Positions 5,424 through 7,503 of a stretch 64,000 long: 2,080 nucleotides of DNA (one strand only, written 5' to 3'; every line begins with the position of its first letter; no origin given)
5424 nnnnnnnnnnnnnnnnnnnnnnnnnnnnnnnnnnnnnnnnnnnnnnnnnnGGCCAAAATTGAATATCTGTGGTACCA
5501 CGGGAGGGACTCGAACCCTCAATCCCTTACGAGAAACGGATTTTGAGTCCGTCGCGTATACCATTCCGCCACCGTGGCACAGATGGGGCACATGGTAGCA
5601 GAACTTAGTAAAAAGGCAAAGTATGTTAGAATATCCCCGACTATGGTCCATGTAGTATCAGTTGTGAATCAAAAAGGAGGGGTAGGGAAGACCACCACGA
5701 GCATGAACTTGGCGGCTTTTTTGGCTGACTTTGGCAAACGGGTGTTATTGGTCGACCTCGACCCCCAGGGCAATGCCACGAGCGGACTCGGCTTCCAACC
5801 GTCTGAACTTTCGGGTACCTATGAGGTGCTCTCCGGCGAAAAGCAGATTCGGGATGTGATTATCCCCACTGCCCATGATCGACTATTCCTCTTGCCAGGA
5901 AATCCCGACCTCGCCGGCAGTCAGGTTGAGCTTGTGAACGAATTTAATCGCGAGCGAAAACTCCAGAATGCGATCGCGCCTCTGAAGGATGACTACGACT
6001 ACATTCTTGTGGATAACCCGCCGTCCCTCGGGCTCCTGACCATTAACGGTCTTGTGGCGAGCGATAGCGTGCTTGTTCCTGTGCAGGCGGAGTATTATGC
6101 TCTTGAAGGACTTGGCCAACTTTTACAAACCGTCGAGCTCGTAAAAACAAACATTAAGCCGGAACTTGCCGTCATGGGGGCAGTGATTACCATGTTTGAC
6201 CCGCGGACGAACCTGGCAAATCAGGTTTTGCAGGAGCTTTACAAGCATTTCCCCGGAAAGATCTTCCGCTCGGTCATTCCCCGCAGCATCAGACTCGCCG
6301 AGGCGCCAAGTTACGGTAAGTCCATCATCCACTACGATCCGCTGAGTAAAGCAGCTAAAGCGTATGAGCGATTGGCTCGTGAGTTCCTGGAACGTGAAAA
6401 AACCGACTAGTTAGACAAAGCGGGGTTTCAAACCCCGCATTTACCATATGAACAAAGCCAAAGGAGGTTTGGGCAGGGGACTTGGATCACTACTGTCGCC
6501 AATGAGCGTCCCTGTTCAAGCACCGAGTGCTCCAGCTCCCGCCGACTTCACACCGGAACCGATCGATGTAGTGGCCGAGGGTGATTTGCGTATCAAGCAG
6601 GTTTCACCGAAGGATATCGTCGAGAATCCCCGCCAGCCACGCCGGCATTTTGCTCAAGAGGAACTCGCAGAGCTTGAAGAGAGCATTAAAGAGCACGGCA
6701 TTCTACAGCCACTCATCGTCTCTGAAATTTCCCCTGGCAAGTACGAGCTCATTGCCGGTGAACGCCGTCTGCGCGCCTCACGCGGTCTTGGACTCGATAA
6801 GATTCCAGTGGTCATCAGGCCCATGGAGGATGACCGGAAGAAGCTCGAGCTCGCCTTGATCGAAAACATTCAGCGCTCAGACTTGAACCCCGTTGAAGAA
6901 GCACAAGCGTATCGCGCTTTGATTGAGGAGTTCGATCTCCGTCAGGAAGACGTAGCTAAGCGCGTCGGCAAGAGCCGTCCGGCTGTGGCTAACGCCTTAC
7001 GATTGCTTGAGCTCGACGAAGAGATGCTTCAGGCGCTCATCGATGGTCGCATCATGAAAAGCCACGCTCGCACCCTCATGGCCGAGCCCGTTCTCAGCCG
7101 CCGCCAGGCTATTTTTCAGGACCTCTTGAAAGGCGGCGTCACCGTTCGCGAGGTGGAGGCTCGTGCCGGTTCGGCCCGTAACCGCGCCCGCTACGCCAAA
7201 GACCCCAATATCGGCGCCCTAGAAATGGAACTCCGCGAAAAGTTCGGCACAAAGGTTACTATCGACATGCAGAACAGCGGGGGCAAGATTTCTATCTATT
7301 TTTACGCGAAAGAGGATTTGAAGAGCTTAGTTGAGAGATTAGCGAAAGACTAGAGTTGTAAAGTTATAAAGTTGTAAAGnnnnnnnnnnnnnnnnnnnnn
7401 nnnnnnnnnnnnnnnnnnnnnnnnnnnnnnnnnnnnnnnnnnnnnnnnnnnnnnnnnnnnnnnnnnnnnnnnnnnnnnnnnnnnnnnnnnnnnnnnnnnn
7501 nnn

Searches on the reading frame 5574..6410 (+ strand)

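Call 64: search_protein_families(library=pfam, proteins=[window:5574-6410:+], max_evalue=0.00001)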
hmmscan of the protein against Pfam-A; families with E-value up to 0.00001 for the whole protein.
window:5574-6410:+ (278 aa): 7 families
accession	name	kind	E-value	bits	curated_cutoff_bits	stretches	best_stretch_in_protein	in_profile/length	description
PF13614.12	AAA_31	-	9.2e-62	208.6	27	1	26-199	2-176/177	AAA domain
PF01656.29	CbiA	-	1.4e-29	103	25.4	1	29-251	2-125/125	CobQ/CobB/MinD/ParA nucleotide binding domain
PF06564.18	CBP_BcsQ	-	1.8e-12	47.7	21.3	1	28-269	4-231/234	Cellulose biosynthesis protein BcsQ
PF00142.24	Fer4_NifH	-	2.4e-11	44.1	25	1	32-70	6-44/271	4Fe-4S iron sulfur cluster binding proteins, NifH/frxC family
PF10609.15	ParA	-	3.6e-11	43.4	27.1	1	25-68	3-46/246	NUBPL iron-transfer P-loop NTPase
PF09140.17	MipZ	-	9.8e-11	41.9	20.7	1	26-65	1-40/262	ATPase MipZ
PF02374.21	ArsA_ATPase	-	1.2e-07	31.7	24.3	1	31-66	6-41/305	Anion-transporting ATPase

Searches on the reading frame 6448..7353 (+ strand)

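Call 64: search_protein_families(library=pfam, proteins=[window:6448-7353:+], max_evalue=0.00001)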
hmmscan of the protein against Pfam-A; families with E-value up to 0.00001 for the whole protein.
window:6448-7353:+ (301 aa): 3 families
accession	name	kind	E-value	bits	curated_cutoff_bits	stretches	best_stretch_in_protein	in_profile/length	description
PF02195.25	ParB_N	-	6.6e-32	109.9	26.3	1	49-142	3-95/95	ParB N-terminal domain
PF17762.8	HTH_ParB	-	2.5e-30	105.1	22.6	1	145-241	2-98/102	ParB HTH domain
PF23552.2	ParB_C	-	2.8e-09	36.7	23.8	1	251-298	1-49/50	ParB dimerisation domain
